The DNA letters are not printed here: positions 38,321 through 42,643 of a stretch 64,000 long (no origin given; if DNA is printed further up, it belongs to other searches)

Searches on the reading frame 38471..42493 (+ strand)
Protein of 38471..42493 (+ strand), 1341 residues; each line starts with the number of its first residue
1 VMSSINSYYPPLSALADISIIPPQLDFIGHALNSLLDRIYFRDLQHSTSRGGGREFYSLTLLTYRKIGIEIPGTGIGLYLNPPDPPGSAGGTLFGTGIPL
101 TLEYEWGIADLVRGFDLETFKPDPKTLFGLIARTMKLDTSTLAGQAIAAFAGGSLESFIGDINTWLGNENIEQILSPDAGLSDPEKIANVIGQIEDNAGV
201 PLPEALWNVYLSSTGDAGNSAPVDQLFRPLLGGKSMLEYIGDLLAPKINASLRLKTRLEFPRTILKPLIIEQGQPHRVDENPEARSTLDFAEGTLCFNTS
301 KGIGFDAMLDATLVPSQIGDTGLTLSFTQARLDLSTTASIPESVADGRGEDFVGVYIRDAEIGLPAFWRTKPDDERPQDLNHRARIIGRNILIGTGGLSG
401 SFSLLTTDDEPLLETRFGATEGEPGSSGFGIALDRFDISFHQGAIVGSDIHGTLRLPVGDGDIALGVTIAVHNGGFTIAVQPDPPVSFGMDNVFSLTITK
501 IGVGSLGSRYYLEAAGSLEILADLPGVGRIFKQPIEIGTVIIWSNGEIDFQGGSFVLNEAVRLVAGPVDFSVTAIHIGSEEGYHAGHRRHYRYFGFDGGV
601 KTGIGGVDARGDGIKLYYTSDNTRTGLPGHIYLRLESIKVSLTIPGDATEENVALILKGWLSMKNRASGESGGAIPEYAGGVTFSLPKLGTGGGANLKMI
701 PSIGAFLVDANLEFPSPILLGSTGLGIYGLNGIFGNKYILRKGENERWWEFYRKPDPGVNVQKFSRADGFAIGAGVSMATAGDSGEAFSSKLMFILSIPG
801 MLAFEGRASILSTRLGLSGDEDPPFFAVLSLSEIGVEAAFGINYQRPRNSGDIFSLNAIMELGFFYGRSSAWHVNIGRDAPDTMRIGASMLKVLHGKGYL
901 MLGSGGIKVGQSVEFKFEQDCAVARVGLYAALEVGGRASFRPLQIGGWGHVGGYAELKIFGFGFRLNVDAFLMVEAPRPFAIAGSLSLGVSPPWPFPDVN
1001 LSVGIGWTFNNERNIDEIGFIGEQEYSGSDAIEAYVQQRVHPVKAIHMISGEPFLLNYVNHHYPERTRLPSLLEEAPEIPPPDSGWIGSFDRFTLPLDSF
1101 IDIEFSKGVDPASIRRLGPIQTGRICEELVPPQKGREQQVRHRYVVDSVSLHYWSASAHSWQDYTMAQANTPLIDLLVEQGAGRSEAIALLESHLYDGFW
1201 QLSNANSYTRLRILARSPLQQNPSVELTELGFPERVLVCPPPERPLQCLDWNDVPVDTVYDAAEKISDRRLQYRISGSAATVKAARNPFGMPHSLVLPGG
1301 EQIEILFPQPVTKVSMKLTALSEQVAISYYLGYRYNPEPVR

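Call 71: predict_structure(alignment_id=A6)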
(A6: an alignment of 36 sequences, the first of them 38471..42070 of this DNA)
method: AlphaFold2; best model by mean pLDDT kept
length: 1200 residues; sequences in the alignment: 36
mean_pLDDT: 69.4   pTM: 0.38
mean pLDDT of the five models: 69.4, 65.6, 62.3, 62.0, 61.0
residues with pLDDT >= 90: 2; 70-90: 665; 50-70: 400; < 50: 133
segments of 3 or more residues with pLDDT < 50: 1-6, 89-91, 421-424, 601-604, 668-671, 846-857, 866-872, 874-902, 904-907, 919-922, 941-943, 959-962, 977-980, 994-997, 1008-1012, 1066-1075, 1133-1138, 1196-1200
pLDDT, mean of each block of 10 residues (from residue 1): 53 74 71 77 82 80 73 74 58 65 78 63 72 76 85 84 83 83 82 83 84 62 79 76 78 81 82 72 76 76 64 81 81 67 80 80 68 52 75 82 71 61 56 83 83 75 78 78 74 79 78 81 67 72 66 58 58 70 74 70 52 73 77 73 70 79 61 69 81 86 86 83 81 86 69 69 83 85 80 80 79 65 72 72 52 48 50 45 43 44 47 53 52 58 57 62 61 55 68 52 54 57 54 56 74 73 48 52 70 73 69 54 60 48 70 77 66 66 70 51
secondary structure, 60 per line:
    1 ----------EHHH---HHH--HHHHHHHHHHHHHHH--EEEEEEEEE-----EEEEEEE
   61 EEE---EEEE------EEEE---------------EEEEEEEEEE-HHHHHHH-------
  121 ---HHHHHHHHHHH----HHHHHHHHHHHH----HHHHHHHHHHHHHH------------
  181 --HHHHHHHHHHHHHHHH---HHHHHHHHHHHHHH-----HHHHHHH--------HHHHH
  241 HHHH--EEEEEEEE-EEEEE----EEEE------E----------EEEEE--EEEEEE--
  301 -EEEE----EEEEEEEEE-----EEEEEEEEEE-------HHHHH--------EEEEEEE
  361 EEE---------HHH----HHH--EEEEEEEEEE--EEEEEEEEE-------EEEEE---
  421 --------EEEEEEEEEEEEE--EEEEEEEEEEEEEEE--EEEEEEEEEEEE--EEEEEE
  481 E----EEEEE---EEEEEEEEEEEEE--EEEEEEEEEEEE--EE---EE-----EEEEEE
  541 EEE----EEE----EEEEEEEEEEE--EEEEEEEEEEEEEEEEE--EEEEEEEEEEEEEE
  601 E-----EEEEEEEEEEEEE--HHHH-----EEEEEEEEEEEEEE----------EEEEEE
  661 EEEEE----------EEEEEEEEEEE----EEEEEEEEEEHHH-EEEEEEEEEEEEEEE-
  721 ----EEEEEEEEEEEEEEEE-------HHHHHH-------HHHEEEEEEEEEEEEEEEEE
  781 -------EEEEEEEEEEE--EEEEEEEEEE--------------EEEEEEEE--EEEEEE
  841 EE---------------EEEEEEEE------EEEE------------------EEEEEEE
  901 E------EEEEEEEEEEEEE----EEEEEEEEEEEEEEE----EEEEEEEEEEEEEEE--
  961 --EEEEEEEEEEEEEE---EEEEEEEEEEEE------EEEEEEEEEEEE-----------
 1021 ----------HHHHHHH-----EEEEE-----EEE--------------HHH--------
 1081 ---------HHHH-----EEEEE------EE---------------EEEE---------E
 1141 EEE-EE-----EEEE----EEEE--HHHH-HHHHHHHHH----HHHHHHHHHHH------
elements in order (helices of 4 or more, strands of 3 or more residues): H23-37 E40-48 E54-63 E67-70 E77-80 E96-105 H107-113 H124-134 H139-150 H155-168 H183-198 H202-215 H221-227 H236-244 E247-254 E256-260 E265-268 E286-290 E293-298 E302-305 E310-318 E324-333 H341-345 E354-363 E385-394 E397-405 E413-417 E429-441 E444-458 E461-472 E475-481 E486-490 E494-506 E509-520 E535-543 E548-550 E555-565 E568-584 E587-601 E607-619 H622-625 E631-644 E655-665 E676-686 E691-700 E705-719 E725-740 H748-753 E764-780 E788-798 E801-810 E825-832 E835-842 E858-865 E872-875 E894-901 E908-920 E925-939 E944-958 E963-976 E980-991 E998-1009 H1031-1037 E1043-1047 E1053-1055 H1090-1093 E1099-1103 E1127-1130 E1140-1143 E1152-1155 E1160-1163 H1166-1169 H1171-1179 H1184-1194

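Call 79: search_dna_similar(query=window:38471-42493:+, collection=phages, mode=protein, max_evalue=0.001, max_rows=10)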
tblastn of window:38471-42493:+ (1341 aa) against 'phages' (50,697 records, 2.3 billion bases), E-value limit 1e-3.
No match.

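Call 102: search_solved_structures(query=A6, max_evalue=1)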
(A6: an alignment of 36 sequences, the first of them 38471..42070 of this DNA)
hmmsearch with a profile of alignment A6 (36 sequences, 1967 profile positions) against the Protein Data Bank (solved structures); distinct sequences matched with E-value up to 1: 1.
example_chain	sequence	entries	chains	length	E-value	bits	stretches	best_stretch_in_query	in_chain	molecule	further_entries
6yej_A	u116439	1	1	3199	0.36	11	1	1379-1448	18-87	Huntingtin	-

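Call 108: find_related_loci(query=A6, collection=viral_contigs, flank=10000)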
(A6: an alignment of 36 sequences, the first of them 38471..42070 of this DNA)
Query A6 (1200 aa) in viral_contigs; peptide patterns used: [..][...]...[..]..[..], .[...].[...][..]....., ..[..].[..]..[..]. (x = any residue, [..] = any of these).
90 stretches matched a pattern, but none encodes a relative of the query by tblastn (E <= 1e-3).
